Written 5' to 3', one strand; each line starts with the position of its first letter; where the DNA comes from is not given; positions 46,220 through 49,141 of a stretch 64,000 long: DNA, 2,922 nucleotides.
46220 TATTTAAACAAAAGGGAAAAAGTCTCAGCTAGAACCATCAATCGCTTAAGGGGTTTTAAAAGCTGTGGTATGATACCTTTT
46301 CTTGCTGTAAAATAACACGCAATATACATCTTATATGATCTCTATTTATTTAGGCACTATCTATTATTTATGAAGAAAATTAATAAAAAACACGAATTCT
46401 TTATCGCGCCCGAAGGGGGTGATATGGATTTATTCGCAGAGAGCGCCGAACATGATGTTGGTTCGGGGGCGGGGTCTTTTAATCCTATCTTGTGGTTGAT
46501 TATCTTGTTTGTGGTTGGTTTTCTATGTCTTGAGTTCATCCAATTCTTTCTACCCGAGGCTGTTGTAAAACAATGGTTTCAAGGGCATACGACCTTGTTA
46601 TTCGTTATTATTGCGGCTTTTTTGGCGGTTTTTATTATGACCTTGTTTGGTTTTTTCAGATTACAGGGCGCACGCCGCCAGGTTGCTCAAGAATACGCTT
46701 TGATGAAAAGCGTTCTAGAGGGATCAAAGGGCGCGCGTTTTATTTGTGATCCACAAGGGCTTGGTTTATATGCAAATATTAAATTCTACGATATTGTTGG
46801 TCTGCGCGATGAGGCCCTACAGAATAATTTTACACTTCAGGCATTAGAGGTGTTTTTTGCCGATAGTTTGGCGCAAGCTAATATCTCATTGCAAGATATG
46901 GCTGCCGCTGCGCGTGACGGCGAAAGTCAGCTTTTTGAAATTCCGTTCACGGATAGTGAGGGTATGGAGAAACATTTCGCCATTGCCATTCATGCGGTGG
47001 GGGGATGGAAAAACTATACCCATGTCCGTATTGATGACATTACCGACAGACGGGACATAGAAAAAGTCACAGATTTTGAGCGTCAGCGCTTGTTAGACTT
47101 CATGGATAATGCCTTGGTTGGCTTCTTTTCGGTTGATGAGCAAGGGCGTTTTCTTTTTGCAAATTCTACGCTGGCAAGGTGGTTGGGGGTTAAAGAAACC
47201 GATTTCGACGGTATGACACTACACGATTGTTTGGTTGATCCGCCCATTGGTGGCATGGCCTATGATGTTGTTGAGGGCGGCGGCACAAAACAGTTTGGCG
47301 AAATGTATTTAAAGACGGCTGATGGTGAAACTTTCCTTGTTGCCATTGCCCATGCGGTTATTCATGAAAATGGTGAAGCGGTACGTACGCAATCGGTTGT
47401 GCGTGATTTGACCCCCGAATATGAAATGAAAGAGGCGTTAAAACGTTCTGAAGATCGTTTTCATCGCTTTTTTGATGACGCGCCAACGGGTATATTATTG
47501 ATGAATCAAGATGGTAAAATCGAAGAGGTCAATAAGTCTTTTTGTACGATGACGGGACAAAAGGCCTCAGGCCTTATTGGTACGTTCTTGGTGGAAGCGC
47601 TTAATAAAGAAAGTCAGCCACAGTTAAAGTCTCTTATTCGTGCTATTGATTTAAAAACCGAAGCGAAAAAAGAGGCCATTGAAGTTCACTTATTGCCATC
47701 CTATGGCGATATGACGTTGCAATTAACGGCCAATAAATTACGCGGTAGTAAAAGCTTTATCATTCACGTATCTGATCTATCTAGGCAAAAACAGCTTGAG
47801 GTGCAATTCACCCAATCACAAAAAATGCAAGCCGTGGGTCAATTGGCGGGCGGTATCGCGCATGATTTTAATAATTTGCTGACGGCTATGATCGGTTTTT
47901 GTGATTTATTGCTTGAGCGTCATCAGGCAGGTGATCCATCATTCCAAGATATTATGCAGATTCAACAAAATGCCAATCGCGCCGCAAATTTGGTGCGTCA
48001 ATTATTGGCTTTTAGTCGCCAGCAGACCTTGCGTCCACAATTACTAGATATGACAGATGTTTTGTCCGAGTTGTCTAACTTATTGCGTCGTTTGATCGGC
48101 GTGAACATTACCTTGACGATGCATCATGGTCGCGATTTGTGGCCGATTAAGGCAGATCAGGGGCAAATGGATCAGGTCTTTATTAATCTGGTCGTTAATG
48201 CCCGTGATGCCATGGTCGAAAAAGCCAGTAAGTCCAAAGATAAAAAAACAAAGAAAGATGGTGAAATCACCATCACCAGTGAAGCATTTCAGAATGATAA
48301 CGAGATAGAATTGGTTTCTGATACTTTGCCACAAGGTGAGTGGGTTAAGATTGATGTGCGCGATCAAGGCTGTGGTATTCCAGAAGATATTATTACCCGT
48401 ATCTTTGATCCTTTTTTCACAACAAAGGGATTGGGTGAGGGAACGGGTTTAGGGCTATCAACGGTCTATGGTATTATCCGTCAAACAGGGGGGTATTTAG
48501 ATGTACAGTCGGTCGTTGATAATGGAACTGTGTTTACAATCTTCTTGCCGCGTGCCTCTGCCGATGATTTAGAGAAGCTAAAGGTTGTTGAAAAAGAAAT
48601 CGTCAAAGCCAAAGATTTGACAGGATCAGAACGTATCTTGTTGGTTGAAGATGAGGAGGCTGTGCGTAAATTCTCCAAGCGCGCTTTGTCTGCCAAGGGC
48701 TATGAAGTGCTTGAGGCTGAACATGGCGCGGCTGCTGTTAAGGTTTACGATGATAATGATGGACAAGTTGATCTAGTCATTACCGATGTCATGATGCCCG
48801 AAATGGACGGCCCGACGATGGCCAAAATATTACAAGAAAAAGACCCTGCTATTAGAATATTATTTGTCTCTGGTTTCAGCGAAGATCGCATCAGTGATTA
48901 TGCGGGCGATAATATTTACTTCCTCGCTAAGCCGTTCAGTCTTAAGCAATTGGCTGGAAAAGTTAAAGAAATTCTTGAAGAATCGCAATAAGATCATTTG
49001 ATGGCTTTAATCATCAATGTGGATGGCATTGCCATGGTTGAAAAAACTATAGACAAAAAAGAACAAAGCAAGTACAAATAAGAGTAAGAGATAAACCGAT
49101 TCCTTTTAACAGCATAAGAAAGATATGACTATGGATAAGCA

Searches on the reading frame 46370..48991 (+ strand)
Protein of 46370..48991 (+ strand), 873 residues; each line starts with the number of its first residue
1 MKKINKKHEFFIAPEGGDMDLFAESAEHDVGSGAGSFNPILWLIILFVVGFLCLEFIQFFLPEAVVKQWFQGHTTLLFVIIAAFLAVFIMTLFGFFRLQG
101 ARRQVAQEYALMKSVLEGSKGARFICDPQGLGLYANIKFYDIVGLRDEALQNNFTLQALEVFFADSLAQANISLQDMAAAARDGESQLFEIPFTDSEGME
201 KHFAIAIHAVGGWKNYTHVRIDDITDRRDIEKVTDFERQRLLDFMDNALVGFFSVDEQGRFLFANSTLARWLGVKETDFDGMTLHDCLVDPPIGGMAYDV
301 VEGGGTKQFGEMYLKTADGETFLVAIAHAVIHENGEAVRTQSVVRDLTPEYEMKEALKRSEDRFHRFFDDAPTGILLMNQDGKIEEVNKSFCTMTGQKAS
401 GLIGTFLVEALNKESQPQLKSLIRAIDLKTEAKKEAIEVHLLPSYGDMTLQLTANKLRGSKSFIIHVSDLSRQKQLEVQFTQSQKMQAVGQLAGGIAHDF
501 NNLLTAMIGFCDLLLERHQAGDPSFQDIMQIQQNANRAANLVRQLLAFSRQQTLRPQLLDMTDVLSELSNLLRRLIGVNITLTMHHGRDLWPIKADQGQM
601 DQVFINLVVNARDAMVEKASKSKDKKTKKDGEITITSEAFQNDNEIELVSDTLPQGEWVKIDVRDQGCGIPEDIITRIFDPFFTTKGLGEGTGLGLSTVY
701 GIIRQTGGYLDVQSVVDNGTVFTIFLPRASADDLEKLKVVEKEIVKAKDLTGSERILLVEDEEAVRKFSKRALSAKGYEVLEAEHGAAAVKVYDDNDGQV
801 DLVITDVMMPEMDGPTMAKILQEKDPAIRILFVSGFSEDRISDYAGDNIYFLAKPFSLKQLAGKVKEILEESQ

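Call 87: search_protein_families(library=pfam, proteins=[window:46370-48991:+], max_evalue=0.00001)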
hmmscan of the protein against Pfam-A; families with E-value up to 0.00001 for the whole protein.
window:46370-48991:+ (873 aa): 7 families
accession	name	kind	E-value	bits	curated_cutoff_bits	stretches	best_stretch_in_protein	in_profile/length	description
PF02518.31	HATPase_c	-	2.7e-21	76.5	26.4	1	596-729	2-110/111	Histidine kinase-, DNA gyrase B-, and HSP90-like ATPase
PF00072.30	Response_reg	-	4.4e-20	72.4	30.2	1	756-865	1-110/111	Response regulator receiver domain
PF13426.13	PAS_9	-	2.1e-17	63.7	27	1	250-348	2-102/103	PAS domain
PF13188.13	PAS_8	-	1.3e-15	57.1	21.8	1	363-411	2-50/65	PAS domain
PF00989.32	PAS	-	1.5e-15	57.6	22.6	1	363-462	2-101/113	PAS fold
PF08448.16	PAS_4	-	2.2e-15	57.2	23.1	0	368-458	1-89/110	PAS fold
PF00512.31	HisKA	-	1.1e-10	41.8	26.9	1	490-552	3-64/66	His Kinase A (phospho-acceptor) domain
